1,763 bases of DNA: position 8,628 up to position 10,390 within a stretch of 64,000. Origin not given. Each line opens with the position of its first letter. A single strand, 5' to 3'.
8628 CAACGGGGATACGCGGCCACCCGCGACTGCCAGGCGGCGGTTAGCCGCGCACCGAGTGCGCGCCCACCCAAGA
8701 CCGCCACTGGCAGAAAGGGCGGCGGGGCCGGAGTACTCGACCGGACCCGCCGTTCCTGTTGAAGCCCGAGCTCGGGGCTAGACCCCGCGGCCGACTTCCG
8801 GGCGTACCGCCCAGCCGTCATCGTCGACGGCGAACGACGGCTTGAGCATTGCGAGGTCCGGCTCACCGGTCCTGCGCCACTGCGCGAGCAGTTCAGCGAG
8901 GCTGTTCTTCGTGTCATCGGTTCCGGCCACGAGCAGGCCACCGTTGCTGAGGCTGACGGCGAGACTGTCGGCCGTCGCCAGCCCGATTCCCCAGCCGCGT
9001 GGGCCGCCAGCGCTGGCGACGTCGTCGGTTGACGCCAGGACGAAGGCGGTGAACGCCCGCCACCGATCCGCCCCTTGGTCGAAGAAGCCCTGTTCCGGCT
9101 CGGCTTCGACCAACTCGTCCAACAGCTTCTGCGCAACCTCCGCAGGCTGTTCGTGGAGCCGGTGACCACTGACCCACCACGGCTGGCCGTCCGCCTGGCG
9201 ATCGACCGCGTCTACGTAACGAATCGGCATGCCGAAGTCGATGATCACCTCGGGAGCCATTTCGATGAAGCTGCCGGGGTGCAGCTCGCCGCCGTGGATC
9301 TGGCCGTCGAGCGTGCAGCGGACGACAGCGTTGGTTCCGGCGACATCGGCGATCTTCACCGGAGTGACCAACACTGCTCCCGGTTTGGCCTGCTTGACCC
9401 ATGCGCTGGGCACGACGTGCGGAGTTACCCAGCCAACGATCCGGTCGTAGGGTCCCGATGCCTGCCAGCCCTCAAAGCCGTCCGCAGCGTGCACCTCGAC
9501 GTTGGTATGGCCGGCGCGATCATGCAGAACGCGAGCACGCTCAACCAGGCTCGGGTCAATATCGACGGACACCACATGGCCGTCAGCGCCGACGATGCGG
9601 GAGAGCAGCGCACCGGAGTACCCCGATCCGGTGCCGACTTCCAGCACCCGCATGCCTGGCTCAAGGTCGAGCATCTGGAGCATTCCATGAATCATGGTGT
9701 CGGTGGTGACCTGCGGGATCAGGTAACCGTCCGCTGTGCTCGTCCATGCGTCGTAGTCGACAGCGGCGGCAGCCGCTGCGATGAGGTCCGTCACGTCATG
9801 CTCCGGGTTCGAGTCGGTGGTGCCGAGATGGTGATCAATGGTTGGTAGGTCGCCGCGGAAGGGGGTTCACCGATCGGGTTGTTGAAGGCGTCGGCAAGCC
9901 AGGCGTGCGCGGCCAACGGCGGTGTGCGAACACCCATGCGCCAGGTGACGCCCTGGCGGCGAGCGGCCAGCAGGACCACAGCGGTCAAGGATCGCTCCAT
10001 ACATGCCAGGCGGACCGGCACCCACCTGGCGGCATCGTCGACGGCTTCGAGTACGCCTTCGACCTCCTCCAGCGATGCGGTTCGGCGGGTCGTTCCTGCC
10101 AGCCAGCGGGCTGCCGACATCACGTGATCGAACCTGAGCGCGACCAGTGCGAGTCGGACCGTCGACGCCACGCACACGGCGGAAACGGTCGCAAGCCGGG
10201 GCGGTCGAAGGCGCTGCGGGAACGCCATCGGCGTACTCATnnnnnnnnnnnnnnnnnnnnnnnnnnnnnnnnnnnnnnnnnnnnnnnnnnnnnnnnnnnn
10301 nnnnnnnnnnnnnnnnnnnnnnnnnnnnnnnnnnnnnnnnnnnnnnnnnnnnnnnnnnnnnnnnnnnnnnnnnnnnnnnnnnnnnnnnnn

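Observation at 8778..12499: Translationally coupled lasso-peptide operon (A-C-B1-B2) ending in a PIMT-type O-methyltransferase, in a lower-GC patch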

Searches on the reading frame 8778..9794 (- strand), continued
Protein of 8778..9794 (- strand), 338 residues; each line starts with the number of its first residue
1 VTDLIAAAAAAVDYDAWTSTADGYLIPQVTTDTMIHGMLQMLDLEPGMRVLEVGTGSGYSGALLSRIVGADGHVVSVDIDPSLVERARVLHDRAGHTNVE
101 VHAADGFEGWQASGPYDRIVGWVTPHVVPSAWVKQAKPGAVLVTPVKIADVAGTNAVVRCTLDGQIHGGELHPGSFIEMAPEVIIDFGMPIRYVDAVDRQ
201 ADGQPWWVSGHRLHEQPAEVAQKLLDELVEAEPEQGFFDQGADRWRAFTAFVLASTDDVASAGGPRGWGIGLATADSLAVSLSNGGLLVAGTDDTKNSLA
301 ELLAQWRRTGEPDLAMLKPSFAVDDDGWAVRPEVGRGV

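Call 39: search_protein_families(library=ncbifam, proteins=[L083:10009-11289:+, L084:8835-10193:+, L085:9377-10582:+, L086:2899-4122:-], max_evalue=0.001)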
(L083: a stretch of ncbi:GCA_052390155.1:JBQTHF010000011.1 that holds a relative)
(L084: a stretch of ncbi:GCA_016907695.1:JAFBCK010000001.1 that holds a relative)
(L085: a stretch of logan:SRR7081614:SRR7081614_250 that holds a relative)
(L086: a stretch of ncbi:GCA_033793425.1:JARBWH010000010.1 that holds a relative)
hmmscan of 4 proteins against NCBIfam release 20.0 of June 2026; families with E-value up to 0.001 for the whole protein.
L083:10009-11289:+ (426 aa): 3 families
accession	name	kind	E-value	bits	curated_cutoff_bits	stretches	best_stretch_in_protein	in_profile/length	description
NF053720.1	NsdA_fam_reg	subfamily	7.4e-51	174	75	1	16-414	33-430/432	NsdA family TPR-like regulatory protein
NF050130.1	TransRepNsdA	equivalog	5.8e-11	41.7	830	1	172-326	209-365/480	transcriptional repressor NsdA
NF050135.1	DNAbindNdsB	equivalog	1.1e-07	30.8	700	1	176-382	225-439/482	DNA-binding protein NsdB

L084:8835-10193:+ (452 aa): 2 families
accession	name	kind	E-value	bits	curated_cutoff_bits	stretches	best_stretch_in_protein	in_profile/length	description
NF053720.1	NsdA_fam_reg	subfamily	9.5e-54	183.5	75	1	16-441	6-428/432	NsdA family TPR-like regulatory protein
NF050130.1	TransRepNsdA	equivalog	1.9e-07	30.1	830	1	197-411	208-435/480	transcriptional repressor NsdA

L085:9377-10582:+ (401 aa): 5 families
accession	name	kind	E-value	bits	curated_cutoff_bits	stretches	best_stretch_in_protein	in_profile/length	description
TIGR03070.1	couple_hipB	subfamily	1e-06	28.6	71.65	1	9-61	4-56/58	type II toxin-antitoxin system Y4mF family antitoxin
NF041951.1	phage_RstR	subfamily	1.1e-05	25.6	80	1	9-68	4-63/108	RstR family transcriptional repressor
NF006015.0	PRK08154.1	subfamily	0.00011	21.5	204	1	6-68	29-91/314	anaerobic benzoate catabolism transcriptional regulator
NF047948.1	male_kill_WMK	equivalog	0.00029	20.4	300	1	7-71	162-226/300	WO male-killing family protein Wmk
TIGR00270.2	TIGR00270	equivalog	0.00076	19.3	110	0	10-62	78-130/159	multiprotein bridging factor aMBF1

L086:2899-4122:- (407 aa): 4 families
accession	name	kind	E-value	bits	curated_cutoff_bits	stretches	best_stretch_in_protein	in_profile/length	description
NF006015.0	PRK08154.1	subfamily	9.1e-06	25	204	1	9-70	32-93/314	anaerobic benzoate catabolism transcriptional regulator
NF010465.0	PRK13890.1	equivalog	0.00011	22.3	96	1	20-82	18-80/121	conjugal transfer protein TrbA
NF047948.1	male_kill_WMK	equivalog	0.00063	19.3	300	1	10-71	8-69/300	WO male-killing family protein Wmk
NF041677.1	trans_regClgR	equivalog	0.00091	19.3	170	0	21-66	22-67/113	transcriptional regulator ClgR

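Call 48: predict_structure(alignment_id=A1)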
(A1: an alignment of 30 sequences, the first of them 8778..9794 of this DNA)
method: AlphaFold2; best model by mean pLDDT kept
length: 338 residues; sequences in the alignment: 30
mean_pLDDT: 94.6   pTM: 0.91
mean pLDDT of the five models: 94.6, 94.1, 94.0, 92.7, 92.5
residues with pLDDT >= 90: 302; 70-90: 32; 50-70: 3; < 50: 1
segments of 3 or more residues with pLDDT < 50: none
pLDDT, mean of each block of 10 residues (from residue 1): 87 93 86 94 97 95 98 97 95 97 97 96 97 97 97 97 94 93 87 94 91 96 97 95 95 97 95 98 97 98 97 94 95 78
secondary structure, 60 per line:
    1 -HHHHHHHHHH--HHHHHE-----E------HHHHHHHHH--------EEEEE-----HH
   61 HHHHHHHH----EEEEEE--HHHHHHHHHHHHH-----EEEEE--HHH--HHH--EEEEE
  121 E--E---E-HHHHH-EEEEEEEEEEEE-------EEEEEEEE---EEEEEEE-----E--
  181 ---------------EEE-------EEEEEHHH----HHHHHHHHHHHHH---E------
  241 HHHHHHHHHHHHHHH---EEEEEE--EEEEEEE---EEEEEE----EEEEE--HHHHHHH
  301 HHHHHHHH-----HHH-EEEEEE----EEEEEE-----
elements in order: H2-11 H14-18 H32-40 E49-53 H59-68 E73-78 H81-93 E99-103 E116-121 H130-134 E136-147 E155-162 E166-172 E196-198 E206-210 H218-230 H241-255 E259-264 E267-273 E277-282 E287-291 H294-308 E318-323 E328-333

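Call 51: fold_search(model_id=the predicted structure, library=pdb)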
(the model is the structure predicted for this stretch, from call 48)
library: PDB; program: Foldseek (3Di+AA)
matches with E <= 10: 1988; with E <= 0.001: 962
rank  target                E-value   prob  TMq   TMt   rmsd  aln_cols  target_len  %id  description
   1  1dl5_B                5.1e-18  1.00  0.52  0.56  10.0       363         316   20  PROTEIN-L-ISOASPARTATE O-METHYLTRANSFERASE (released 2000-12-08)
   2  1dl5_A                3.0e-17  1.00  0.51  0.54   9.8       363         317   19  PROTEIN-L-ISOASPARTATE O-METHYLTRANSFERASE (released 2000-12-08)
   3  2yxe_B                4.5e-17  1.00  0.47  0.74   2.5       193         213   30  Crystal structure of L-isoaspartyl protein carboxyl methyltranferase (released 2007-10-30)
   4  2yxe_A                8.9e-17  1.00  0.44  0.68   5.1       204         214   27  Crystal structure of L-isoaspartyl protein carboxyl methyltranferase (released 2007-10-30)
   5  3lbf_A                4.3e-16  1.00  0.48  0.77   2.3       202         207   26  Crystal structure of Protein L-isoaspartyl methyltransferase from Escherichia coli (released 2010-09-08)
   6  4l7v                  3.9e-15  1.00  0.45  0.81   1.6       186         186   25  Crystal structure of Protein L-isoaspartyl-O-methyltransferase of Vibrio cholerae (released 2014-06-18)
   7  4o29                  4.4e-15  1.00  0.47  0.75   2.9       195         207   24  PROTEIN-L-ISOASPARTATE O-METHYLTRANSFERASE from Pyrobaculum aerophilum in COMPLEX WITH S-ADENOSYL-L-HOMOCYSTEINE (released 2014-01-15)
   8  3lbf_D                7.1e-15  1.00  0.45  0.77   2.9       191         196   28  Crystal structure of Protein L-isoaspartyl methyltransferase from Escherichia coli (released 2010-09-08)
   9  1i1n                  1.0e-14  1.00  0.47  0.70   3.2       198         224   25  HUMAN PROTEIN L-ISOASPARTATE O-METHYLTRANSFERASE WITH S-ADENOSYL HOMOCYSTEINE (released 2002-03-13)
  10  1jg1                  6.3e-14  1.00  0.47  0.72   3.5       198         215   27  Crystal Structure of L-isoaspartyl (D-aspartyl) O-methyltransferase with S-ADENOSYL-L-HOMOCYSTEINE (released 2001-11-16)
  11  1kr5                  1.1e-13  1.00  0.45  0.68   3.8       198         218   24  Crystal structure of human L-isoaspartyl methyltransferase (released 2002-02-08)
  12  1vbf_A                1.3e-13  1.00  0.45  0.66   3.7       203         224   26  Crystal structure of protein L-isoaspartate O-methyltransferase homologue from Sulfolobus tokodaii (released 2004-08-10)
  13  1vbf_B                1.3e-12  1.00  0.45  0.67   2.8       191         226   26  Crystal structure of protein L-isoaspartate O-methyltransferase homologue from Sulfolobus tokodaii (released 2004-08-10)
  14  1r18                  1.4e-12  1.00  0.46  0.67   3.6       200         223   24  Drosophila protein isoaspartyl methyltransferase with S-adenosyl-L-homocysteine (released 2003-12-09)
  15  8qby_t                1.9e-12  1.00  0.46  0.70   3.7       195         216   22  Respiratory complex I from Paracoccus denitrificans in MSP2N2 nanodiscs (released 2024-09-11)
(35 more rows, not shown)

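Call 67: find_encoding_contigs(protein=P0034, flank=7000, max_places=1)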
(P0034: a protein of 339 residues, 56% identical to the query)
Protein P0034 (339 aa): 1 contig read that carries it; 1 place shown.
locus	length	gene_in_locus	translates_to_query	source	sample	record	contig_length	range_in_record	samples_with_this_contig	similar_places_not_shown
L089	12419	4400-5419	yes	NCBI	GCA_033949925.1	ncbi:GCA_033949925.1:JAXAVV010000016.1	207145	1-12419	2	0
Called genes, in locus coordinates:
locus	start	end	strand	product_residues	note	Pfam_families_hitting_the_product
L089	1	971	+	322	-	PF20182:DUF6545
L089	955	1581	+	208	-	PF01569:PAP2 (faint)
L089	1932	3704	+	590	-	PF00733:Asn_synthase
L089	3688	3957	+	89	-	PF05402:PqqD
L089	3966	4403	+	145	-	PF13471:Transglut_core3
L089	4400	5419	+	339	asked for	PF01135:PCMT, PF01596:Methyltransf_3 (weak), PF02353:CMAS (weak), PF08704:GCD14 (weak), PF05175:MTS (weak), PF13489:Methyltransf_23 (weak), PF13649:Methyltransf_25, PF13847:Methyltransf_31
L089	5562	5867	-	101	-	-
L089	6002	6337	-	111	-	-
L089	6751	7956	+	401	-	PF01381:HTH_3, PF13560:HTH_31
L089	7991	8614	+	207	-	PF14040:DNase_NucA_NucB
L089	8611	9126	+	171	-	-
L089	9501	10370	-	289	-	PF00126:HTH_1, PF03466:LysR_substrate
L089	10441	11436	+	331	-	PF01565:FAD_binding_4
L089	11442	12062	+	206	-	PF00072:Response_reg, PF00196:GerE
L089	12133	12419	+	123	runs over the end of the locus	PF13581:HATPase_c_2 (weak)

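Call 68: find_encoding_contigs(protein=P0039, flank=7000, max_places=1)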
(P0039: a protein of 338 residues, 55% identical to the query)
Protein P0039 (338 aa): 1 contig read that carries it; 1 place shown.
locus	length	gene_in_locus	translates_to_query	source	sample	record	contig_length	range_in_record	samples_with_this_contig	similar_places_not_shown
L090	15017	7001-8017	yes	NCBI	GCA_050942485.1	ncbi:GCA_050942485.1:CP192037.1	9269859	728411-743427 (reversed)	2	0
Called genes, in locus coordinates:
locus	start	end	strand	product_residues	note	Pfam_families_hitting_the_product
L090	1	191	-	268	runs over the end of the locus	PF02585:PIG-L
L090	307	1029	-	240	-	-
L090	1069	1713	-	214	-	PF00027:cNMP_binding, PF13545:HTH_Crp_2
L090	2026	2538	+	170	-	-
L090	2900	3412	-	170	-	-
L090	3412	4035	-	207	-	PF14040:DNase_NucA_NucB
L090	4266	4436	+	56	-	-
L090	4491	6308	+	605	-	PF00733:Asn_synthase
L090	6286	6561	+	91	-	PF05402:PqqD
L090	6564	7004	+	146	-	PF13471:Transglut_core3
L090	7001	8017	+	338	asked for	PF01135:PCMT, PF13649:Methyltransf_25 (weak), PF13847:Methyltransf_31 (weak)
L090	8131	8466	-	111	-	-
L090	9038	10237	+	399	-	PF01381:HTH_3, PF12844:HTH_19 (weak), PF13443:HTH_26 (weak), PF13560:HTH_31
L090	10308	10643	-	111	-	-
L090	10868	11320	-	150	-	-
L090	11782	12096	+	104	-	-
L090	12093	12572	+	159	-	-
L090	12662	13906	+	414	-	-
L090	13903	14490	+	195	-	-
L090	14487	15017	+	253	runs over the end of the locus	PF24030:DUF7341, PF24029:DUF7340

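Call 69: find_encoding_contigs(protein=P0012, flank=7000, max_places=1)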
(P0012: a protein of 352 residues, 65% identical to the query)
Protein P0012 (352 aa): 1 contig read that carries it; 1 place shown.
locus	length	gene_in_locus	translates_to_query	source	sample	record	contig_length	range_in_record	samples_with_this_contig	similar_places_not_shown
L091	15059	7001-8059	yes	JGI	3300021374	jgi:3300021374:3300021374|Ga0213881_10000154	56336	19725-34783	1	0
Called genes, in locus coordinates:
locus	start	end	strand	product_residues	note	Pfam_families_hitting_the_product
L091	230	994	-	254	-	PF01872:RibD_C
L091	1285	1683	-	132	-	-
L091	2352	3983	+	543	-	-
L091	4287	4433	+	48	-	-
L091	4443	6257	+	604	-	PF00733:Asn_synthase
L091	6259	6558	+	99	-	PF05402:PqqD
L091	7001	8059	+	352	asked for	PF01135:PCMT, PF08704:GCD14 (weak), PF13847:Methyltransf_31, PF13649:Methyltransf_25 (weak)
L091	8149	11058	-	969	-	PF00005:ABC_tran (faint), PF02463:SMC_N (faint), PF03193:RsgA_GTPase (faint), PF13191:AAA_16 (faint), PF13304:AAA_21 (faint), PF13555:AAA_29 (faint), PF17760:UvrA_inter, PF17755:UvrA_DNA-bind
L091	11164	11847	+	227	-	PF00753:Lactamase_B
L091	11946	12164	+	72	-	-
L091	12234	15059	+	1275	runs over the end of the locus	PF13676:TIR_2, PF13191:AAA_16, PF20703:nSTAND1, PF00400:WD40, PF23381:Beta-prop_IFT122_1st, PF23414:Beta-prop_EML_2, PF24105:Beta-prop_CAF1B_HIR1, PF24796:WDR55, +136 more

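Call 70: find_encoding_contigs(protein=P0064, flank=7000, max_places=1)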
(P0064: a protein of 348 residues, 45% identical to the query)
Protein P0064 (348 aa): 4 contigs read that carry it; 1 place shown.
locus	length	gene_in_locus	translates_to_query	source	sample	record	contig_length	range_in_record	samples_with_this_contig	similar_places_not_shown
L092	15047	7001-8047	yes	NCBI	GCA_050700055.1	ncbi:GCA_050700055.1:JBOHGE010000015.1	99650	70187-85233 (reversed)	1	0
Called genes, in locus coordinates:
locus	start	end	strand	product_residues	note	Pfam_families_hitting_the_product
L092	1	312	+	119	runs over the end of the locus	PF01245:Ribosomal_L19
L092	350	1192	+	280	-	PF10502:Peptidase_S26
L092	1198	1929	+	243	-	PF01351:RNase_HII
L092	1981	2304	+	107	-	PF10611:DUF2469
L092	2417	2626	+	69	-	-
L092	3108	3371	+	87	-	PF21806:DUF6879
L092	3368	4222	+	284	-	PF01381:HTH_3 (weak), PF13560:HTH_31, PF19054:DUF5753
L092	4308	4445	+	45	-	-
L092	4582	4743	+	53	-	-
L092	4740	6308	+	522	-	PF00733:Asn_synthase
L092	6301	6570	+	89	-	PF05402:PqqD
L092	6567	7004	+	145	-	PF13471:Transglut_core3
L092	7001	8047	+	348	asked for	PF01135:PCMT, PF08704:GCD14 (weak), PF13649:Methyltransf_25, PF13847:Methyltransf_31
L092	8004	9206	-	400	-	PF00067:p450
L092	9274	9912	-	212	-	PF00072:Response_reg, PF00196:GerE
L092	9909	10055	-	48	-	-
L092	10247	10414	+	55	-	-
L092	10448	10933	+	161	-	-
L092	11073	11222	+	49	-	-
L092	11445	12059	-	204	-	-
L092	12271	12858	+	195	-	PF12389:Peptidase_M73 (weak)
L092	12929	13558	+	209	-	PF12389:Peptidase_M73 (weak)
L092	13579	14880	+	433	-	PF00353:HemolysinCabind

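Call 73: search_protein_families(library=ncbifam, proteins=[L091:2352-3983:+, L092:3368-4222:+, L002:1632-2927:-, L090:9038-10237:+], max_evalue=0.001)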
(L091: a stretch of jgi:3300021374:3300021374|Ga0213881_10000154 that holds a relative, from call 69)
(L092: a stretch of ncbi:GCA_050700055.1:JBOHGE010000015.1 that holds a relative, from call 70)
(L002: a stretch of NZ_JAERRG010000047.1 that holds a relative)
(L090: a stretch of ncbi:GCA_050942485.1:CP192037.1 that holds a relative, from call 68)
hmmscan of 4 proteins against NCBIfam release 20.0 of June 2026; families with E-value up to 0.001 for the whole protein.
L091:2352-3983:+ (543 aa): 3 families
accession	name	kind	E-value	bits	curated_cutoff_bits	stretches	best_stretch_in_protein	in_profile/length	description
NF053720.1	NsdA_fam_reg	subfamily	1.4e-55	189.5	75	1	167-534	73-432/432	NsdA family TPR-like regulatory protein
NF050130.1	TransRepNsdA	equivalog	6.1e-08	31.7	830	1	237-536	161-472/480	transcriptional repressor NsdA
TIGR03504.1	FimV_Cterm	subfamily_domain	0.00097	19.1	30.65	0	474-494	3-23/44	FimV/HubP family polar landmark protein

L092:3368-4222:+ (284 aa): 2 families
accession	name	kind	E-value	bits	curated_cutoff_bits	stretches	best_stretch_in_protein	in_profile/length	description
NF058600.1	TransRegSco1979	equivalog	1.6e-28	99.5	350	1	11-281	9-280/280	Sco1979 family transcriptional regulator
TIGR03830.1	CxxCG_CxxCG_HTH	subfamily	0.00018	21.3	61.8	1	10-52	65-107/127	type II TA system antitoxin MqsA family protein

L002:1632-2927:- (431 aa): 3 families
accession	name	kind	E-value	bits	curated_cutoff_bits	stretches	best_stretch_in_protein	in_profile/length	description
NF053720.1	NsdA_fam_reg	subfamily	7.8e-84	282.7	75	1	10-426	2-432/432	NsdA family TPR-like regulatory protein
NF050130.1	TransRepNsdA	equivalog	2.9e-16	59.1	830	1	132-428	165-472/480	transcriptional repressor NsdA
NF050135.1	DNAbindNdsB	equivalog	1.4e-12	47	700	1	129-429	174-479/482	DNA-binding protein NsdB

L090:9038-10237:+ (399 aa): 4 families
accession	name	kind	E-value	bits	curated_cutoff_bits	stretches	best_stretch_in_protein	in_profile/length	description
NF006015.0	PRK08154.1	subfamily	6.2e-06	25.6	204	1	8-67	31-89/314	anaerobic benzoate catabolism transcriptional regulator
NF046032.1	TransRegSlrRBacil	equivalog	2.7e-05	24.3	250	1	8-46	2-40/149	HTH-type transcriptional regulator SlrR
NF041677.1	trans_regClgR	equivalog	0.00037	20.5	170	0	8-78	9-73/113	transcriptional regulator ClgR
NF007408.0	PRK09943.1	equivalog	0.00042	19.9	211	1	1-67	1-66/185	HTH-type transcriptional regulator PuuR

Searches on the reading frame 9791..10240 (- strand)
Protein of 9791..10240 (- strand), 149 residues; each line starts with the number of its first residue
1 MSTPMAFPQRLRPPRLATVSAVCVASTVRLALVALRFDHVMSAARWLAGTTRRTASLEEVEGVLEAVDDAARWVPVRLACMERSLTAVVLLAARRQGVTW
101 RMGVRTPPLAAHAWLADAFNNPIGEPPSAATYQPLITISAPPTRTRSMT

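Call 4: search_protein_families(library=pfam, proteins=[window:9791-10240:-], max_evalue=0.01)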
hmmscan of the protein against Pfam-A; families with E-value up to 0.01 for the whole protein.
window:9791-10240:- (149 aa): 1 family
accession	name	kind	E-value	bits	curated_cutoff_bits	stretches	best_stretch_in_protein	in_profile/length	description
PF13471.12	Transglut_core3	-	5.4e-20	71.9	26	1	28-136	5-116/117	Transglutaminase-like superfamily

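Call 6: search_protein_families(library=ncbifam, proteins=[window:9791-10240:-], max_evalue=0.01)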
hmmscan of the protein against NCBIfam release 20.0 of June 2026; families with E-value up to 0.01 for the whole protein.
window:9791-10240:- (149 aa): 1 family
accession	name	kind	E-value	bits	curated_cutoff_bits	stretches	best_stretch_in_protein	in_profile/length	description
NF033537.1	lasso_biosyn_B2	equivalog_domain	5.9e-23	81.7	33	1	16-137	3-131/132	lasso peptide biosynthesis B2 protein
